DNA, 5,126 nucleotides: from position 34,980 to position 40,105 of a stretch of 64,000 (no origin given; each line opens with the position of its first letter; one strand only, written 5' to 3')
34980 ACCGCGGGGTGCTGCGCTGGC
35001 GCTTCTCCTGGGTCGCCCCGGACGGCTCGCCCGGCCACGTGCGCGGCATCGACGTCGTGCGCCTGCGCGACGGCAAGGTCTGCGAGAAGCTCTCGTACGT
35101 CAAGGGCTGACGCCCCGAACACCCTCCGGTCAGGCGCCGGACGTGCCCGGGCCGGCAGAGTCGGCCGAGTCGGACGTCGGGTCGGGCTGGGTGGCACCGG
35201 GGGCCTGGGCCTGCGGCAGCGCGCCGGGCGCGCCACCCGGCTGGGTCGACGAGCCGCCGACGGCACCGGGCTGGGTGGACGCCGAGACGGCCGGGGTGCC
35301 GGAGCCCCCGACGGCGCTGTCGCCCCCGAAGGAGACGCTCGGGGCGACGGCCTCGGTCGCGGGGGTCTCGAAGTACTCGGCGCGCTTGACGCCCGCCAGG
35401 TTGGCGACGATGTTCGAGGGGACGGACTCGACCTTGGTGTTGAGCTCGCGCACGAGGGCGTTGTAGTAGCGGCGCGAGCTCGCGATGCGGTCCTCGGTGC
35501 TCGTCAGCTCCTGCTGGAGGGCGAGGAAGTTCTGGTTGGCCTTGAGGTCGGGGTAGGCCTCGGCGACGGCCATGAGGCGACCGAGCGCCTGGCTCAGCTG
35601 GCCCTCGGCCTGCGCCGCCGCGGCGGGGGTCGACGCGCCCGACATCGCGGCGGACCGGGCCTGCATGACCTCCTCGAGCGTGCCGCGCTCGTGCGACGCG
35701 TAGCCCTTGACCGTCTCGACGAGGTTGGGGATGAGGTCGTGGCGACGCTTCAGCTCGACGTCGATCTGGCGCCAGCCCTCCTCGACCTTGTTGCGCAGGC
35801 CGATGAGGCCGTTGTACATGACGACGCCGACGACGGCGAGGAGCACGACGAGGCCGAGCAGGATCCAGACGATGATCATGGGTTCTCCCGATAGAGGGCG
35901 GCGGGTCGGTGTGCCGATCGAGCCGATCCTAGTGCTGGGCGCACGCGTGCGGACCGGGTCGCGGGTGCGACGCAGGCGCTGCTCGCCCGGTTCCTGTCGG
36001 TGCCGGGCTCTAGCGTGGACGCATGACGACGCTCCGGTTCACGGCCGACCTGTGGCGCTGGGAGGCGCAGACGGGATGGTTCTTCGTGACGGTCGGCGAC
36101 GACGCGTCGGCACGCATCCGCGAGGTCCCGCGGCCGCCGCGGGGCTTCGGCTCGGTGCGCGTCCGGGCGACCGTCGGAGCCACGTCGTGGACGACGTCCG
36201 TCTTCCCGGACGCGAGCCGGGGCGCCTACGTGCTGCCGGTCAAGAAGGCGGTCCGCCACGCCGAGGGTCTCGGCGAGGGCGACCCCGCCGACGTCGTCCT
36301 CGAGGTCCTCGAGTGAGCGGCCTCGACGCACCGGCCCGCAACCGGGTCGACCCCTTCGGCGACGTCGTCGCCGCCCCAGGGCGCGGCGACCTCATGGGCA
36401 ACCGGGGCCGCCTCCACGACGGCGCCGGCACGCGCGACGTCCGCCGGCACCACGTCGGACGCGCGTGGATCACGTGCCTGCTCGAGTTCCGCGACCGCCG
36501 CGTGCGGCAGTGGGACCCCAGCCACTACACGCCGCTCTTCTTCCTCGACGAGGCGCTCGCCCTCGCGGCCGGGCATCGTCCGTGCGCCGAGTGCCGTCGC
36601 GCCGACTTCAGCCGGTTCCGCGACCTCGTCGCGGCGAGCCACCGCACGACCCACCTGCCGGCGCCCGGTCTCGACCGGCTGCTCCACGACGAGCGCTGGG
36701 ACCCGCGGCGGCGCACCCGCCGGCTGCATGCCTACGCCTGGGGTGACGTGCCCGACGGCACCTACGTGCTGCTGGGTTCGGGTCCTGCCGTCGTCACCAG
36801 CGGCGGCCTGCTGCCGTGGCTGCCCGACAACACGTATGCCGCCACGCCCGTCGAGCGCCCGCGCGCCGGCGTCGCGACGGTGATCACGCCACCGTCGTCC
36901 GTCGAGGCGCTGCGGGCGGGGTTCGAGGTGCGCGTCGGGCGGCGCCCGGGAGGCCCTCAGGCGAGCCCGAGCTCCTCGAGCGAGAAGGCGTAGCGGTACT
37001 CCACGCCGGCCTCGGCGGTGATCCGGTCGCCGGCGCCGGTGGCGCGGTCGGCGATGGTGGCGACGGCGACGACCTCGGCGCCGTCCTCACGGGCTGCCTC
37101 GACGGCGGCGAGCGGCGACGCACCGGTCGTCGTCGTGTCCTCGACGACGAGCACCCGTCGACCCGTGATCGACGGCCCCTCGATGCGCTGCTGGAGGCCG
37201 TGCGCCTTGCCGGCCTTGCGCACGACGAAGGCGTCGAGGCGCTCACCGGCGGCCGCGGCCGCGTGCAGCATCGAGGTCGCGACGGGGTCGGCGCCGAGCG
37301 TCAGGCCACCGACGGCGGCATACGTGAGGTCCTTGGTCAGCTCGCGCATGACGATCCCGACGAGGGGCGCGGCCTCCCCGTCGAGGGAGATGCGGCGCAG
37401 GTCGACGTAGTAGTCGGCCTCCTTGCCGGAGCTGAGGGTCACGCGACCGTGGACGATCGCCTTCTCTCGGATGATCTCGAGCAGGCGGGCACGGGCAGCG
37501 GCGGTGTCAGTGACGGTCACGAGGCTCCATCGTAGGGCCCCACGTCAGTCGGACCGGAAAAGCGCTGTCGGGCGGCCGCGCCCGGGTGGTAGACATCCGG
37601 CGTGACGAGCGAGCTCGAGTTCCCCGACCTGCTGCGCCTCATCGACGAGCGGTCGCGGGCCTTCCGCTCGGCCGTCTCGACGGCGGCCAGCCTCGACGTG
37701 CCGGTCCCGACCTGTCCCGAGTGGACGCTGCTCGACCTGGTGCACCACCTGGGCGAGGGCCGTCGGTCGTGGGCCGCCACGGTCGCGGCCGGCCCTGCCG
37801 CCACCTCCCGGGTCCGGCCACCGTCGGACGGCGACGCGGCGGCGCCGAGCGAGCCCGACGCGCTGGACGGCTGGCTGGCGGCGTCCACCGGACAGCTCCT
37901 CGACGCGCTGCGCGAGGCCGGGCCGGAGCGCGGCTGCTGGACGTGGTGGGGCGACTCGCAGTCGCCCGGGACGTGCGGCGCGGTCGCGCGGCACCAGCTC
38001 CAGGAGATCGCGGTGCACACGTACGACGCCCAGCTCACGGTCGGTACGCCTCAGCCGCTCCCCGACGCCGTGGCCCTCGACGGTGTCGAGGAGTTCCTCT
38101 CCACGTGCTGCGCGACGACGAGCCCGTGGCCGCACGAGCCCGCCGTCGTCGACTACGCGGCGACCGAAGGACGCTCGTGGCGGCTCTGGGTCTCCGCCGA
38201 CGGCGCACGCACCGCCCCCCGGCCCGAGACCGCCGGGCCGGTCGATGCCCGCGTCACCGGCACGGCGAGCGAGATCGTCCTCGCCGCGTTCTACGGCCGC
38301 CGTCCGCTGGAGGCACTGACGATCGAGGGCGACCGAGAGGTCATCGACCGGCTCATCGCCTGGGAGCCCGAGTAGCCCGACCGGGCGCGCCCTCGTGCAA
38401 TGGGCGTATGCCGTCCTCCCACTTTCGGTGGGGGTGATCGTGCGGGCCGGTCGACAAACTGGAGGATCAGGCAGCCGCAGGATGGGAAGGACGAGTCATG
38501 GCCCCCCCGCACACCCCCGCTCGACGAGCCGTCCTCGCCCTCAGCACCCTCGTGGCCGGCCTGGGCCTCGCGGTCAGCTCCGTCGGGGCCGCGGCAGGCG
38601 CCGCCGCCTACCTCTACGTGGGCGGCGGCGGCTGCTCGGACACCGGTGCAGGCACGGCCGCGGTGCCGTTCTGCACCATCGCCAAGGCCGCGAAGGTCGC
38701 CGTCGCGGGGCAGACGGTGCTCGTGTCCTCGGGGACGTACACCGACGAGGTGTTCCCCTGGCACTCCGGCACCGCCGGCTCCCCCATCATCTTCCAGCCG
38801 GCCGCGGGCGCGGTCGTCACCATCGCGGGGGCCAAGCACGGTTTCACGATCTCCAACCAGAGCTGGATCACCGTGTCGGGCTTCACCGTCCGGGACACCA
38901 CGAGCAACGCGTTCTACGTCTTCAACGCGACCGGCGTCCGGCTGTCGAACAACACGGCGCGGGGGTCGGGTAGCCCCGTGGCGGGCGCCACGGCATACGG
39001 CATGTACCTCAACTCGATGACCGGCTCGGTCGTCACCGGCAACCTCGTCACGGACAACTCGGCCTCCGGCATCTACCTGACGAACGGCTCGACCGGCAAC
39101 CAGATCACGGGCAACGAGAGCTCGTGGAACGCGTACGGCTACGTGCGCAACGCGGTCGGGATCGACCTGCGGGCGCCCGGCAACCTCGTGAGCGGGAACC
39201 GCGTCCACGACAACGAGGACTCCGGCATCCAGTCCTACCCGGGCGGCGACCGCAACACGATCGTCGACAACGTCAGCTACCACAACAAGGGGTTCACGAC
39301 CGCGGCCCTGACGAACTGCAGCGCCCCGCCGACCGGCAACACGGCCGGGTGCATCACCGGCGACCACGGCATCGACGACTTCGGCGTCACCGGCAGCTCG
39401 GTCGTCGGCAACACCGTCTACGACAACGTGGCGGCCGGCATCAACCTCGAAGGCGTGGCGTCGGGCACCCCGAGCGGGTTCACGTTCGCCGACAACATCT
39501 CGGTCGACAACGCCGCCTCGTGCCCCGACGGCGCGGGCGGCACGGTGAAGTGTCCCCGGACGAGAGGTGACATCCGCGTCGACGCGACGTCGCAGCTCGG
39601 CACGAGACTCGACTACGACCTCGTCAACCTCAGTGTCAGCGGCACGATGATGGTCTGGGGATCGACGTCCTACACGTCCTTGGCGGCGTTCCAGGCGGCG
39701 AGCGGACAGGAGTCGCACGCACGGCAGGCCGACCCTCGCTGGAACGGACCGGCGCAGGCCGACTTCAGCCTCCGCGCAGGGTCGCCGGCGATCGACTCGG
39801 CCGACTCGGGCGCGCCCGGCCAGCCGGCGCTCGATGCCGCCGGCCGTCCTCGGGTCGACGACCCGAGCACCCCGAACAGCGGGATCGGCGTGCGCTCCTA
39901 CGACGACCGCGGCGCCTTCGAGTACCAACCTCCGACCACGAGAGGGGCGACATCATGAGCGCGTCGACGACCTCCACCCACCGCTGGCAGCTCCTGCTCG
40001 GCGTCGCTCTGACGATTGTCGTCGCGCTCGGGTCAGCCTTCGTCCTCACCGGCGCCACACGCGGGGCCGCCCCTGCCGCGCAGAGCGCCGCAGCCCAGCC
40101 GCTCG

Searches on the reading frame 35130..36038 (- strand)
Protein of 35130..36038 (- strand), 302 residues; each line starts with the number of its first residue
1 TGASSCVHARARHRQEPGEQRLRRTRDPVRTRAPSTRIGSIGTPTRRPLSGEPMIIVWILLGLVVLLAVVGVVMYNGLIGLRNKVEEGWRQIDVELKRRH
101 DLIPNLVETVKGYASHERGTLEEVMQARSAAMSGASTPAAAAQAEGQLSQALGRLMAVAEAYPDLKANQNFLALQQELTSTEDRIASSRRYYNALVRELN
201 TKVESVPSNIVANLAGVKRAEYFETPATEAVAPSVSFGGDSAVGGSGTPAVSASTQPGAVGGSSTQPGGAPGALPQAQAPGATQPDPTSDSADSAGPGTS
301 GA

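Call 49: search_protein_families(library=pfam, proteins=[window:35130-36038:-], max_evalue=0.001)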
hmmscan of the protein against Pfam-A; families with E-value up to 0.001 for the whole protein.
window:35130-36038:- (302 aa): 1 family
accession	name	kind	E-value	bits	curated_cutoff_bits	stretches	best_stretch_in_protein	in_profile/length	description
PF04011.17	LemA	-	5.2e-60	202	26.2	1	89-237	2-149/149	LemA family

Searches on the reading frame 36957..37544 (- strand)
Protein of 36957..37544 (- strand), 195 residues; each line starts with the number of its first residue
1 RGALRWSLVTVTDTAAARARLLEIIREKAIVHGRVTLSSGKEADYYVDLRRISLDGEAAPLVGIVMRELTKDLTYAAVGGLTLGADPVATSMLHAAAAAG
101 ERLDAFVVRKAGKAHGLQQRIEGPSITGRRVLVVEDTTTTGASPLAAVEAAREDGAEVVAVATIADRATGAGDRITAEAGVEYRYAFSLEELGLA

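Call 49: search_protein_families(library=pfam, proteins=[window:36957-37544:-], max_evalue=0.001)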
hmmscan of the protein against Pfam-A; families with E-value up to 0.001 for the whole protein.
window:36957-37544:- (195 aa): 1 family
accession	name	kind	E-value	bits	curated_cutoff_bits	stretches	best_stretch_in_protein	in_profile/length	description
PF00156.33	Pribosyltran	-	4.6e-07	29.7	26.3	1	96-173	51-132/158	Phosphoribosyl transferase domain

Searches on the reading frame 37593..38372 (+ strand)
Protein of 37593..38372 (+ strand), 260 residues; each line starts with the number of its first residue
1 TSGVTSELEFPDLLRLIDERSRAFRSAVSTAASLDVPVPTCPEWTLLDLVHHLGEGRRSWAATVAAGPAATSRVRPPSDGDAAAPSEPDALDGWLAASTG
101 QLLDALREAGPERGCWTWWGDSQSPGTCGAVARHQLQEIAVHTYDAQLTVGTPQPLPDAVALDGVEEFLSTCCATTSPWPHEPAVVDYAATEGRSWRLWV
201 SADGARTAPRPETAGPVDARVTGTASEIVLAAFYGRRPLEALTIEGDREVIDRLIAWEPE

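Call 49: search_protein_families(library=pfam, proteins=[window:37593-38372:+], max_evalue=0.001)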
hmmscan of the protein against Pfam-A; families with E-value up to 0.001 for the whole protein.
window:37593-38372:+ (260 aa): 3 families
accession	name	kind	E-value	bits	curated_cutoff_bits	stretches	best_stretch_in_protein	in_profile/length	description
PF11716.13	MDMPI_N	-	5.4e-28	98.9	24.2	1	14-147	1-140/140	Mycothiol maleylpyruvate isomerase N-terminal domain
PF07398.16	MDMPI_C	-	8.6e-12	46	29.5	1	160-253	2-90/90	MDMPI C-terminal domain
PF12867.12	DinB_2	-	0.00018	22.4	24.8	1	39-143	25-125/128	DinB superfamily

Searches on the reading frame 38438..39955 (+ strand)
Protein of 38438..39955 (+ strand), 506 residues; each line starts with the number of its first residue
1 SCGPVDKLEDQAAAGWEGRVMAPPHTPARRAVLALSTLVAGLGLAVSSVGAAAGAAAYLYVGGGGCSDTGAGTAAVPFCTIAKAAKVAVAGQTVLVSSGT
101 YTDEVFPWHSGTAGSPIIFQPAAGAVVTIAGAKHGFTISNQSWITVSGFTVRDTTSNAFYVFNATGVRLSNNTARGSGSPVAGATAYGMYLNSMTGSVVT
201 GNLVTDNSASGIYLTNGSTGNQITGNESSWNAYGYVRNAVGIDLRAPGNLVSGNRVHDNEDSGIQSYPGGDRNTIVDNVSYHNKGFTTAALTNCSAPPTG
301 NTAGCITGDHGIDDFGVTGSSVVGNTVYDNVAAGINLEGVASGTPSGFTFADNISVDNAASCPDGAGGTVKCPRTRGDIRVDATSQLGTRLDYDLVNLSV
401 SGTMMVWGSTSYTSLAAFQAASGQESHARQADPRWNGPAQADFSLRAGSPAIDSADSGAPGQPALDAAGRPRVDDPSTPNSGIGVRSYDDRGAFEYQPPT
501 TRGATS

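Call 49: search_protein_families(library=pfam, proteins=[window:38438-39955:+], max_evalue=0.001)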
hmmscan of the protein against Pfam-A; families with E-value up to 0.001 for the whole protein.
window:38438-39955:+ (506 aa): 3 families
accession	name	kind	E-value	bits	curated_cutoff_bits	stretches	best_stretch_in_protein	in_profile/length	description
PF13229.12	Beta_helix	-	3.6e-16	59.6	25.9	1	135-302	2-157/158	Right handed beta helix region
PF05048.19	NosD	-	1.2e-12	48.1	23.6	1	132-227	81-168/212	Periplasmic copper-binding protein (NosD)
PF07602.17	DUF1565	-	5.9e-09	36.1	20.3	1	67-107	4-47/257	Protein of unknown function (DUF1565)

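Call 61: search_protein_families(library=ncbifam, proteins=[window:38438-39955:+], max_evalue=0.00001)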
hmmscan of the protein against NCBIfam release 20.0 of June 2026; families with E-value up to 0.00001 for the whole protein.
window:38438-39955:+ (506 aa): 3 families
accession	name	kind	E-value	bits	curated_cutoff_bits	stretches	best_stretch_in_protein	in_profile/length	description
NF047854.1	LIC10774_subfam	equivalog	4.4e-09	35.7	380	0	58-107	60-112/358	LIC10774/LIC10365 family surface protein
TIGR03804.1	para_beta_helix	repeat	1e-08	34.7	19.45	0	188-227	1-38/44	parallel beta-helix repeat protein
TIGR04247.1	NosD_copper_fam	subfamily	7.2e-06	24.8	300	0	160-260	197-286/377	nitrous oxide reductase family maturation protein NosD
